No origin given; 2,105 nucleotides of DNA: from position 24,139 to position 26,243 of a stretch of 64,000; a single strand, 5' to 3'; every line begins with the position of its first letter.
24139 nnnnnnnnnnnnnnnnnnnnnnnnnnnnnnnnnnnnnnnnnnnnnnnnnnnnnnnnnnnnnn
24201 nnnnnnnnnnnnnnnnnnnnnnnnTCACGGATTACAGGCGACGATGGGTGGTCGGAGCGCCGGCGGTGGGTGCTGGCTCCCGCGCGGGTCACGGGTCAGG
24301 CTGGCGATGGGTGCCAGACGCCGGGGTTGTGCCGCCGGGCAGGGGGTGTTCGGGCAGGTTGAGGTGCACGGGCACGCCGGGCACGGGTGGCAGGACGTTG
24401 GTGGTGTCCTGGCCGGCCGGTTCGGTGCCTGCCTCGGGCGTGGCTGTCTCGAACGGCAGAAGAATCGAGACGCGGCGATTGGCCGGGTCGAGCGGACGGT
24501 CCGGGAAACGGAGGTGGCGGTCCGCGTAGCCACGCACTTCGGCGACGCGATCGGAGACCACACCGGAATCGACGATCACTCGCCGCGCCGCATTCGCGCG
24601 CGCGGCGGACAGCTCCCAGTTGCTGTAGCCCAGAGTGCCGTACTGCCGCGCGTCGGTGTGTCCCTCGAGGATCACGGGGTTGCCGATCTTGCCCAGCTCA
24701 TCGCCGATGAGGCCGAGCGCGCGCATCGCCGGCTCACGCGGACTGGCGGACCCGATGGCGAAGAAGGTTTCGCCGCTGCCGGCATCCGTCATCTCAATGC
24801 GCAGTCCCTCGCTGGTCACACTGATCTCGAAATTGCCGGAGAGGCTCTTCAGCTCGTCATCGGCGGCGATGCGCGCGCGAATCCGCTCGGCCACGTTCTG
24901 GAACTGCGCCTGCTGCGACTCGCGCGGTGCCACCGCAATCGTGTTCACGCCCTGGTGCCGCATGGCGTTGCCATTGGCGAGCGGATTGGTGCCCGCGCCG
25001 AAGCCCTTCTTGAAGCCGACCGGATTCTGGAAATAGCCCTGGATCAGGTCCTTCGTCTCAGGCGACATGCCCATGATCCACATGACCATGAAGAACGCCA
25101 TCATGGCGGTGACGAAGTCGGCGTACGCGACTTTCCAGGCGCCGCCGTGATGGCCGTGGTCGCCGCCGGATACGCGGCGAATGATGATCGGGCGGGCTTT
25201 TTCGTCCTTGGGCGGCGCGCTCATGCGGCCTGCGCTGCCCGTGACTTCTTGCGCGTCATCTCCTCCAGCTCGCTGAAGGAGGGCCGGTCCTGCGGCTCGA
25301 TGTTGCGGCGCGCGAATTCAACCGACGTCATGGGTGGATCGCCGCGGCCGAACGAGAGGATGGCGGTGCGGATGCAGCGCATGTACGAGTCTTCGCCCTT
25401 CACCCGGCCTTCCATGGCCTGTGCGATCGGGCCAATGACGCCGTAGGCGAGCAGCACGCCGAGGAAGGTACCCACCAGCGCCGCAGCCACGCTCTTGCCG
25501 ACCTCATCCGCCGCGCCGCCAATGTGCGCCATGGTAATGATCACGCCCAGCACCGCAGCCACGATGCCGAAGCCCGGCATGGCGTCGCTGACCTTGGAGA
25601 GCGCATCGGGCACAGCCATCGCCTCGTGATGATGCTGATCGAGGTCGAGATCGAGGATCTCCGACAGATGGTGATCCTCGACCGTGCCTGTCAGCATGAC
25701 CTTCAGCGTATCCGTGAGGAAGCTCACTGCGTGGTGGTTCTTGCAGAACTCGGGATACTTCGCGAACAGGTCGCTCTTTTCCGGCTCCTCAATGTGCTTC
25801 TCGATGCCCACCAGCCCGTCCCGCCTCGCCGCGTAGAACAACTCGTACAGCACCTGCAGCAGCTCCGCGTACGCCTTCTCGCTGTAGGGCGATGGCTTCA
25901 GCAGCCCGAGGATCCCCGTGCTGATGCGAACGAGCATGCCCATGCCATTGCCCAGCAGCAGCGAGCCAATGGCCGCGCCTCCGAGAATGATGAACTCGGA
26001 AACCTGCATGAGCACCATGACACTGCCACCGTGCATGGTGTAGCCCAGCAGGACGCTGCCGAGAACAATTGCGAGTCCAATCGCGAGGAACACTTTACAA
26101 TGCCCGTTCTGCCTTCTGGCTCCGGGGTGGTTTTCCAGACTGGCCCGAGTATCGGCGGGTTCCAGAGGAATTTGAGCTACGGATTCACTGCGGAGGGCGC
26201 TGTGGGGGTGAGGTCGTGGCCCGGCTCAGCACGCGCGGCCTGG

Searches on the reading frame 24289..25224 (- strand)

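Call 12: search_protein_families(library=pfam, proteins=[window:24289-25224:-], max_evalue=0.001)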
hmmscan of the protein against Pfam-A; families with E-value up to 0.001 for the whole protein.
window:24289-25224:- (311 aa): 2 families
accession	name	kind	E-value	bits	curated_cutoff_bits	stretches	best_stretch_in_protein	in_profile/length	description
PF13677.11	MotB_plug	-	2.9e-16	59.2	24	1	21-68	9-57/58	Membrane MotB of proton-channel complex MotA/MotB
PF00691.25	OmpA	-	9.3e-10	39.2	27.2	1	154-244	1-90/98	OmpA family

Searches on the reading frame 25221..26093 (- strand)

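Call 12: search_protein_families(library=pfam, proteins=[window:25221-26093:-], max_evalue=0.001)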
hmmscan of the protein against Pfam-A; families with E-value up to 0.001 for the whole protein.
window:25221-26093:- (290 aa): 2 families
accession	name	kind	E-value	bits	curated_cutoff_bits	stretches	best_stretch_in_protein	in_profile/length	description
PF20560.3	MotA_N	-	1.3e-21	77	27.3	1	5-93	2-91/91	Motility protein A N-terminal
PF01618.21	MotA_ExbB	-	7.2e-11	42.4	22.9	1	125-238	9-125/127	MotA/TolQ/ExbB proton channel family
